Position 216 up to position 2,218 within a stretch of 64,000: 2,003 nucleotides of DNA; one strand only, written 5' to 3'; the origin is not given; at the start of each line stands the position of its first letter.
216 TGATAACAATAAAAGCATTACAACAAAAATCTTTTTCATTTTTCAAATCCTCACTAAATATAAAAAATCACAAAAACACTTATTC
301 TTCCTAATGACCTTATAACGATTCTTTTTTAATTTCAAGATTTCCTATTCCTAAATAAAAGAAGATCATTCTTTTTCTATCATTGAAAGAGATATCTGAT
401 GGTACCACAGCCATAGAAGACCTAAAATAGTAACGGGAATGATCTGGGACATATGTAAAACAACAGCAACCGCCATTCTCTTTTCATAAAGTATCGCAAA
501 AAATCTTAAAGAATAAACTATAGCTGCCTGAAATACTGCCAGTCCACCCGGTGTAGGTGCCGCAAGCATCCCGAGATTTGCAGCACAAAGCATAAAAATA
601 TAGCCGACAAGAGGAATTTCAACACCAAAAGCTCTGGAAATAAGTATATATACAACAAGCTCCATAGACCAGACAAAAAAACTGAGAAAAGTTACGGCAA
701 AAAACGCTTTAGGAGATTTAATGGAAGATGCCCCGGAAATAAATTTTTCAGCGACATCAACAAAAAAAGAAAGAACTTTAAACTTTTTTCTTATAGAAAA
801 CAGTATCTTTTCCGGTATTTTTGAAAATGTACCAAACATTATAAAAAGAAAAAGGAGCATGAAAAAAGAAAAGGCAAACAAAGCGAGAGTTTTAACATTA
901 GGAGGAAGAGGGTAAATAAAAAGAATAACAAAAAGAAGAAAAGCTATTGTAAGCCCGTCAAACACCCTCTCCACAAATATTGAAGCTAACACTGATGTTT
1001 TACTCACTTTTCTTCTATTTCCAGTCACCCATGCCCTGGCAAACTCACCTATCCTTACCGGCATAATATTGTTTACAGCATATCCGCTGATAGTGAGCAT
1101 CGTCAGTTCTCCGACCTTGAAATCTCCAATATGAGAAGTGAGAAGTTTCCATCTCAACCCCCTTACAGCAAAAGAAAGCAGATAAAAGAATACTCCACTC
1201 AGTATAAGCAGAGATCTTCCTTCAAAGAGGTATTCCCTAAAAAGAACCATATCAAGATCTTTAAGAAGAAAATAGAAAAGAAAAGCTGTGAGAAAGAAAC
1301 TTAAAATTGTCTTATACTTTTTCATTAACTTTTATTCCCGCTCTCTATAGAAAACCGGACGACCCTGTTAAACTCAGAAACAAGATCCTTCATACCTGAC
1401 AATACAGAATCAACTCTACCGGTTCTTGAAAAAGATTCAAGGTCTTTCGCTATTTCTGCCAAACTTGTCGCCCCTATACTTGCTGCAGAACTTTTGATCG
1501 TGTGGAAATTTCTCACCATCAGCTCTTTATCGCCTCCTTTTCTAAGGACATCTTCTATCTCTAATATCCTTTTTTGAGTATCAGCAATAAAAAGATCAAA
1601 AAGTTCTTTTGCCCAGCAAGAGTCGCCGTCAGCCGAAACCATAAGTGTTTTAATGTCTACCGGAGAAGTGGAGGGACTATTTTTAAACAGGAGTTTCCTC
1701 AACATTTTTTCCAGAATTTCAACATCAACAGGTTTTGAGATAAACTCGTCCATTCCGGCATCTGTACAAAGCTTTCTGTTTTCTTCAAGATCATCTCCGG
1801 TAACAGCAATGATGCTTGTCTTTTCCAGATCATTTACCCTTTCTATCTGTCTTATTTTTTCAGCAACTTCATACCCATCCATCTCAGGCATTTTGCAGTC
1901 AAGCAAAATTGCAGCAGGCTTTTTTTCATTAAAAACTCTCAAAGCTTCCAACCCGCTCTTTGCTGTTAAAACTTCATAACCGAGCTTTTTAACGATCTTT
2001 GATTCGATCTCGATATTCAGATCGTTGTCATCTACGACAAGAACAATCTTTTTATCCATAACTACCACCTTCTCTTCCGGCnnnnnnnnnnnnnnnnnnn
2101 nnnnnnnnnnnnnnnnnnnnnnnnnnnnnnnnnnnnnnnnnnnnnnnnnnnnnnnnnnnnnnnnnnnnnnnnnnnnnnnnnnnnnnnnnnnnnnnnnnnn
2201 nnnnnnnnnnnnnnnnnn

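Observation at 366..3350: Operon of B12-radical SAM enzyme, REC-Hpt phosphotransfer protein and UPF0104 flippase-like membrane protein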

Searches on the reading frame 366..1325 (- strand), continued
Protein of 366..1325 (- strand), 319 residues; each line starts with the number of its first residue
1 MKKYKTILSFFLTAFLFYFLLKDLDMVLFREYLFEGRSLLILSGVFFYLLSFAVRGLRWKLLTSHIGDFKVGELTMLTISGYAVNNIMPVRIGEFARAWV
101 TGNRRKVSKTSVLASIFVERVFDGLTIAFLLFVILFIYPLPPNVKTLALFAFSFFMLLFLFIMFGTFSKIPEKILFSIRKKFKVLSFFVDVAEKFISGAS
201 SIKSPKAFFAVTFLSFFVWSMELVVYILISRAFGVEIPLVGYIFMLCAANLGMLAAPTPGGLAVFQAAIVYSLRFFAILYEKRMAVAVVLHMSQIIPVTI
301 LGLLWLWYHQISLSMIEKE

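Call 46: search_protein_families(library=ncbifam, proteins=[L130:6962-7900:+, L131:7005-7868:-, L131:4578-5996:+, L130:3531-5561:-, L132:7081-8388:+], max_evalue=0.001)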
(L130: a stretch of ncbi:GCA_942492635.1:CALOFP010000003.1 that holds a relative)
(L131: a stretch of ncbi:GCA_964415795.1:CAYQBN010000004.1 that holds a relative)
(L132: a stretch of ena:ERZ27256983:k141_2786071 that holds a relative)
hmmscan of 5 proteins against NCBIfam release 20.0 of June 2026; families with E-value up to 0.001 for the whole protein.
L130:6962-7900:+ (312 aa): 19 families
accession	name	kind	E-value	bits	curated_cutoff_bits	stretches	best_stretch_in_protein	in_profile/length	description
TIGR04317.1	W_rSAM_matur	equivalog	2.6e-12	46.5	380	1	27-204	12-181/349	tungsten cofactor oxidoreductase radical SAM maturase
NF038283.1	viperin_w_prok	equivalog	3.6e-12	46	180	1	27-204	10-185/281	viperin family antiviral radical SAM protein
TIGR03972.1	rSAM_TYW1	equivalog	3.4e-11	42.8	317.95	1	73-229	121-271/297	4-demethylwyosine synthase TYW1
TIGR02666.1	moaA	equivalog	3.5e-10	39.4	284.05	1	28-183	19-171/336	GTP 3',8-cyclase MoaA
TIGR02493.1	PFLA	equivalog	1.1e-08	34.8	231.75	1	27-201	23-191/235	pyruvate formate-lyase-activating protein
TIGR04278.1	viperin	exception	1e-07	31.3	450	1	27-201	67-230/347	antiviral radical SAM protein viperin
NF045702.1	rSAM_GDGT_ether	equivalog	3.5e-07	29.2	450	1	28-153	95-221/486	tetraether lipid synthase Tes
TIGR04038.1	tatD_link_rSAM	subfamily_domain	5.6e-07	29.5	129.7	1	27-171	16-161/192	TatD family nuclease-associated radical SAM protein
TIGR02495.1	NrdG2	equivalog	5.6e-07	29.1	131.15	1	27-112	24-101/193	anaerobic ribonucleoside-triphosphate reductase activating protein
TIGR02668.1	moaA_archaeal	equivalog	9.1e-07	28.1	325.25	1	27-235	18-214/303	GTP 3',8-cyclase MoaA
TIGR04311.1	rSAM_Geo_metal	subfamily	1.1e-06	28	400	1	28-156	12-136/423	radical SAM/SPASM family putative metalloenzyme maturase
TIGR03977.1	rSAM_pair_HxsC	equivalog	4.5e-06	25.8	267.9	1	28-125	34-123/292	His-Xaa-Ser system radical SAM maturase HxsC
NF001199.0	PRK00164.2-1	equivalog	7.3e-06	25.3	231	1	27-165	20-148/308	GTP 3',8-cyclase MoaA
TIGR04100.1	rSAM_pair_X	hypoth_equivalog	1.1e-05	25.1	262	1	29-167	18-158/197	TIGR04100 family radical SAM protein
TIGR03365.1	Bsubt_queE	equivalog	3.2e-05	23.6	206.1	1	28-115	31-114/238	7-carboxy-7-deazaguanine synthase QueE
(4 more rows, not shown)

L131:7005-7868:- (287 aa): 7 families
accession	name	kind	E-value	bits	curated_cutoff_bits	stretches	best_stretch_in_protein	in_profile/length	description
NF004019.1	PRK05481.1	subfamily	2.5e-112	374.8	203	1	14-282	14-283/286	lipoyl synthase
NF009544.0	PRK12928.1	subfamily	7.8e-112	373.4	210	1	8-277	27-298/300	lipoyl synthase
TIGR00510.1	lipA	equivalog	1.8e-103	346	310.25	1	14-280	30-298/302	lipoyl synthase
NF053790.1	LplA_LipA_fuse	exception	2.9e-102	343.2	800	1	16-274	348-605/606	bifunctional lipoate--protein ligase/lipoyl synthase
TIGR00433.2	bioB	equivalog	7.8e-11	41.8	225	1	55-223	49-218/307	biotin synthase BioB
NF006308.0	PRK08508.1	equivalog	7.2e-07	28.7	377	1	56-214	16-176/279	biotin synthase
TIGR03910.1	pyrrolys_PylB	equivalog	2.9e-06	26.4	348.2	1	49-222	58-234/347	methylornithine synthase PylB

L131:4578-5996:+ (472 aa): 81 families (the best 25 are shown)
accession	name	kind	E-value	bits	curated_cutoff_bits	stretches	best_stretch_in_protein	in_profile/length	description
NF008302.0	PRK11091.1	equivalog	5.2e-31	107.6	838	1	204-453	513-763/779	aerobic respiration two-component sensor histidine kinase ArcB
NF011874.0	PRK15347.1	equivalog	6.4e-30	103.9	852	1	218-442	692-902/921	two component system sensor kinase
NF008318.0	PRK11107.1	equivalog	8.4e-30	103.5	890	1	200-435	651-888/920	two-component sensor histidine kinase BarA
NF008099.0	PRK10841.1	equivalog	3.2e-26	91.4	920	1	196-331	804-936/949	two-component system sensor histidine kinase RcsC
TIGR02956.1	TMAO_torS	equivalog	5.7e-23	81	676.5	1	208-334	693-819/967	TMAO reductase system sensor histidine kinase/response regulator TorS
NF045901.1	HisKinLetSLeg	equivalog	1.4e-22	79.6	1650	1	215-464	670-902/906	two-component system sensor histidine kinase LetS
NF007420.1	PRK09959.1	equivalog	6.9e-20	70.2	1995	1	217-437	959-1166/1197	acid-sensing system histidine kinase EvgS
NF041880.1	EPS_EpsF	equivalog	9.9e-20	70.5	900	2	224-332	3-111/492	response regulator EpsF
NF038297.2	hybrid_HK_HrmK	equivalog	8.9e-19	67.5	725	1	195-333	469-606/607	hybrid histidine kinase/response regulator HrmK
NF041947.1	LuxQ_Vibrio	equivalog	5.6e-18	64.2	1200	1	195-327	701-831/843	quorum-sensing autoinducer 2 sensor kinase/phosphatase LuxQ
NF041945.1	LuxN_Vibrio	equivalog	4.3e-17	61.5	1550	1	199-333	703-833/839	quorum-sensing autoinducer 1 sensor kinase/phosphatase LuxN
NF012023.0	PRK15479.1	equivalog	1.7e-16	60.4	337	1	218-328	2-109/224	transcriptional regulator TctD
NF051850.1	RespRegRprY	equivalog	2e-16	60.1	370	1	218-333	6-118/234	response regulator transcription factor RprY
NF045991.1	RespRegCtrARhodob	equivalog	3.6e-16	59.6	350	1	218-342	2-121/224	response regulator transcription factor CtrA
TIGR02154.1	PhoB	equivalog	6.5e-15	55.1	296.2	1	217-327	3-112/226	phosphate regulon transcriptional regulator PhoB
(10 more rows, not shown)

L130:3531-5561:- (676 aa): 0 families

L132:7081-8388:+ (435 aa): 2 families
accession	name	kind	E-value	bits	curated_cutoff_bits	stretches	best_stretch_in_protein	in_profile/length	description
TIGR02899.1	spore_safA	subfamily_domain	1.1e-08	34.8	67.85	1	51-91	1-38/44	SafA/ExsA family spore coat assembly protein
NF008399.0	PRK11198.1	equivalog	5.4e-05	23.6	134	1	46-93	95-143/149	peptidoglycan-binding protein LysM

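Call 64: search_protein_families(library=padloc, proteins=[window:366-1325:-], max_evalue=0.01)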
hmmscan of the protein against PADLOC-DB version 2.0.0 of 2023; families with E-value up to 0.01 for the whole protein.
window:366-1325:- (319 aa): 0 families

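Call 72: predict_structure(alignment_id=A5)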
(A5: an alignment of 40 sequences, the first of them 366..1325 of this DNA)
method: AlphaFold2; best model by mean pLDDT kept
length: 319 residues; sequences in the alignment: 40
mean_pLDDT: 88.2   pTM: 0.85
mean pLDDT of the five models: 88.2, 88.2, 88.1, 86.3, 85.5
residues with pLDDT >= 90: 158; 70-90: 153; 50-70: 7; < 50: 1
segments of 3 or more residues with pLDDT < 50: none
pLDDT, mean of each block of 10 residues (from residue 1): 70 86 92 95 98 96 89 96 85 89 88 89 90 85 84 86 77 81 81 73 83 96 97 95 93 78 90 93 96 95 94 80
secondary structure, 60 per line:
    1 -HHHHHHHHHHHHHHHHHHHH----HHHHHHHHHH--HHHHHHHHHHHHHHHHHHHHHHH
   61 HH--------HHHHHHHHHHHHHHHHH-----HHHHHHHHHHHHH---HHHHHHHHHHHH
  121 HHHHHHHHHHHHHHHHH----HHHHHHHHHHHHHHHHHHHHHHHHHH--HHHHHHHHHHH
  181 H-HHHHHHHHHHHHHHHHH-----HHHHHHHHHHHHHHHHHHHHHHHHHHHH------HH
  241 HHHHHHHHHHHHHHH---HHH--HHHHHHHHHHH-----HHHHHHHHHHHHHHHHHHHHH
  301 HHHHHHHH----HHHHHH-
elements in order: H2-21 H26-35 H38-62 H71-87 H93-105 H109-137 H142-167 H170-181 H183-199 H205-232 H239-255 H264-274 H280-308 H313-318

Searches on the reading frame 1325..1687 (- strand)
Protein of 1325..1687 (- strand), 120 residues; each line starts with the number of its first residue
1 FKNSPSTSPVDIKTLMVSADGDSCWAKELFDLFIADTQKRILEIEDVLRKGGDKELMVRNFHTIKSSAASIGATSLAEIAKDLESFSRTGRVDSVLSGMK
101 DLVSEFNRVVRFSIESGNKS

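Call 53: find_homologous_proteins(query=A4, max_evalue=0.001)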
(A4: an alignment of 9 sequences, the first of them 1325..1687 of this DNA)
Query A4 (9 sequences) (120 aa, profile of the alignment): 222 proteins with E <= 0.001 among 2429 candidates; the best 120 are listed.
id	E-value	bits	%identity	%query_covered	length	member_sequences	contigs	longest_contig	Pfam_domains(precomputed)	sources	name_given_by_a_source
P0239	5.2e-43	164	37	78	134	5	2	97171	PF01627.29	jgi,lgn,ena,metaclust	metaclust:\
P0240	9.9e-40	153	42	65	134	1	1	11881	PF01627.29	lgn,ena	-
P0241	1.6e-39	152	43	62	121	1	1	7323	PF01627.29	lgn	-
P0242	1.9e-38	149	33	91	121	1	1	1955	PF01627.29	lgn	-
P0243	3.4e-37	145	40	66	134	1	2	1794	PF01627.29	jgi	jgi:HPt (histidine-containing phosphotransfer) domain-containing protein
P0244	5.8e-21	93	33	94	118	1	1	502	PF01627.29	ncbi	-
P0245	2.2e-20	91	46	64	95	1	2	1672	PF01627.29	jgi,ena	-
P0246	5.3e-20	89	33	93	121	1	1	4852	PF01627.29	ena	-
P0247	3.5e-19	87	32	93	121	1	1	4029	PF01627.29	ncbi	-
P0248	1.5e-16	78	36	89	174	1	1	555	PF01627.29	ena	-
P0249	6.0e-15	73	30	83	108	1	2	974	PF01627.29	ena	-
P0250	7.5e-15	73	31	88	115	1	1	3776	PF01627.29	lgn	-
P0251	6.7e-14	70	32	87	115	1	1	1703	PF01627.29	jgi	jgi:HPt (histidine-containing phosphotransfer) domain-containing protein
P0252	8.2e-14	70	30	92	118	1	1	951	PF01627.29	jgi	jgi:HPt (histidine-containing phosphotransfer) domain-containing protein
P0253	2.3e-13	68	36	83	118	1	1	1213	PF01627.29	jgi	jgi:HPt (histidine-containing phosphotransfer) domain-containing protein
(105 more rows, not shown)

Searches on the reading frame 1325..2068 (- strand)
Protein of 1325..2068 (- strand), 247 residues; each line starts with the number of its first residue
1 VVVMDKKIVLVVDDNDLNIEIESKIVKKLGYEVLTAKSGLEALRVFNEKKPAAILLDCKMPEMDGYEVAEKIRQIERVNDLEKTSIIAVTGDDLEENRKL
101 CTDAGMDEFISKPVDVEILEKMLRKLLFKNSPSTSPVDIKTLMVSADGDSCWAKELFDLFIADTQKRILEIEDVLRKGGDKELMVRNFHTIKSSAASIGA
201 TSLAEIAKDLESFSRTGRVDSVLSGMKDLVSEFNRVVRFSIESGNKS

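Call 3: search_protein_families(library=pfam, proteins=[window:1325-2068:-], max_evalue=0.01)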
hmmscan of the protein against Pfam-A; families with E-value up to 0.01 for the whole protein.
window:1325-2068:- (247 aa): 3 families
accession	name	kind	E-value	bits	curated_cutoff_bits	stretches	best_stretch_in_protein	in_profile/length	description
PF00072.30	Response_reg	-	1.2e-24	87.1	30.2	1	9-123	1-110/111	Response regulator receiver domain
PF01627.28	Hpt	-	6.9e-12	45.9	24.6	1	155-226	1-71/84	Hpt domain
PF23198.2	PDE8A_N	-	8.6e-06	26.2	29.6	1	7-116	11-121/147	PDE8A-like, N-terminal domain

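Call 4: search_protein_families(library=ncbifam, proteins=[window:1325-2068:-], max_evalue=0.01)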
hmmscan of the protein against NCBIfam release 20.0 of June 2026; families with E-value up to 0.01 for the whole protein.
window:1325-2068:- (247 aa): 93 families (the best 25 are shown)
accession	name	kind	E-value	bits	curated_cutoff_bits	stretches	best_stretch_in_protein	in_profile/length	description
NF008302.0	PRK11091.1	equivalog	1.5e-26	92.8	838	1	8-233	527-762/779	aerobic respiration two-component sensor histidine kinase ArcB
NF008099.0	PRK10841.1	equivalog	3e-26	91.5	920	1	7-125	825-938/949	two-component system sensor histidine kinase RcsC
TIGR02956.1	TMAO_torS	equivalog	3.4e-25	88.3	676.5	1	7-138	702-832/967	TMAO reductase system sensor histidine kinase/response regulator TorS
NF011874.0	PRK15347.1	equivalog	5.2e-25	87.7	852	1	9-217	693-896/921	two component system sensor kinase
NF008318.0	PRK11107.1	equivalog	1.1e-24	86.6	890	1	9-230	670-903/920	two-component sensor histidine kinase BarA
NF038297.2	hybrid_HK_HrmK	equivalog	1.9e-20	73.1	725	1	6-125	490-606/607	hybrid histidine kinase/response regulator HrmK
NF007135.0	PRK09581.1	equivalog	2.7e-20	72.6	474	1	9-124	5-117/457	PleD family two-component system response regulator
NF045901.1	HisKinLetSLeg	equivalog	5.8e-20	70.9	1650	1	7-237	672-897/906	two-component system sensor histidine kinase LetS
NF045944.1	ResRegRpaBCyano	equivalog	5.4e-17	61.9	330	1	10-132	1-117/229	response regulator transcription factor RpaB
TIGR02875.1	spore_0_A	equivalog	4.4e-16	58.9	200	1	9-131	5-126/262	sporulation transcription factor Spo0A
TIGR02154.1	PhoB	equivalog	7.3e-16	58.2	296.2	1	7-145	3-138/226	phosphate regulon transcriptional regulator PhoB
NF041733.1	resp_reg_CseB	equivalog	2.2e-15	56.6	350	1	9-133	3-121/228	two-component system response regulator CseB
NF008543.0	PRK11466.1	equivalog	4.4e-15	54.6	982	1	4-212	679-883/914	TMAO reductase system sensor histidine kinase/response regulator TorS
NF040534.1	resp_reg_YycF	equivalog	7e-15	54.9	340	1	8-117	2-105/231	response regulator YycF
NF053854.1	RespRegPhoBBctds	equivalog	8.2e-15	54.8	270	1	9-129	1-117/225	two-component system response regulator PhoB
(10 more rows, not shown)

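Call 64: search_protein_families(library=padloc, proteins=[window:1325-2068:-], max_evalue=0.01)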
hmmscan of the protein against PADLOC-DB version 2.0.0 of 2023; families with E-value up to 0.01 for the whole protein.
window:1325-2068:- (247 aa): 3 families
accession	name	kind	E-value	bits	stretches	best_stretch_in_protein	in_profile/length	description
PDLC04055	PD-T4-6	-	9.1e-05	19.4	1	5-130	364-486/496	-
PDLC00405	SduA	-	9.7e-05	20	1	6-67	6-67/323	DUF4263 domain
PDLC04725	PDC-M60B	-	0.00028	18.8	1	5-65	3-64/158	-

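Call 87: search_protein_representatives(protein=window:1325-2068:-)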
Query: 247 residues. Proteins with E-value up to 0.001 (for the whole library): 571431; up to 1e-10: 157993; up to 1e-30: 1901. The best 150 are listed.
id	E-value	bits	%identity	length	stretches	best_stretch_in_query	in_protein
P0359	3.6e-149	510.5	100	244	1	4-247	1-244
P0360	6.9e-72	257.8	34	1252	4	7-233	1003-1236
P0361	1.8e-67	243.4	33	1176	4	8-227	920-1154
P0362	2.0e-62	226.9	33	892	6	4-130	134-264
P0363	2.8e-62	226.4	34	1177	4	9-222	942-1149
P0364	3.5e-62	226.1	31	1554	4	8-230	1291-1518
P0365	8.1e-62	224.9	48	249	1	4-236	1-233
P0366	4.7e-60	219.1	32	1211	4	6-236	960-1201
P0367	5.3e-60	218.9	31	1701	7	9-132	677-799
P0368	2.6e-59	216.7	34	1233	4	6-127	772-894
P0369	7.5e-58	211.9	32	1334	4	6-212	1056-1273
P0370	1.0e-57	211.5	37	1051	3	9-125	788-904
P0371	1.3e-57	211.1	34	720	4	9-134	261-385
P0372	3.8e-57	209.6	29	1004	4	5-126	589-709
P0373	3.8e-57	209.6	31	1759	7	7-127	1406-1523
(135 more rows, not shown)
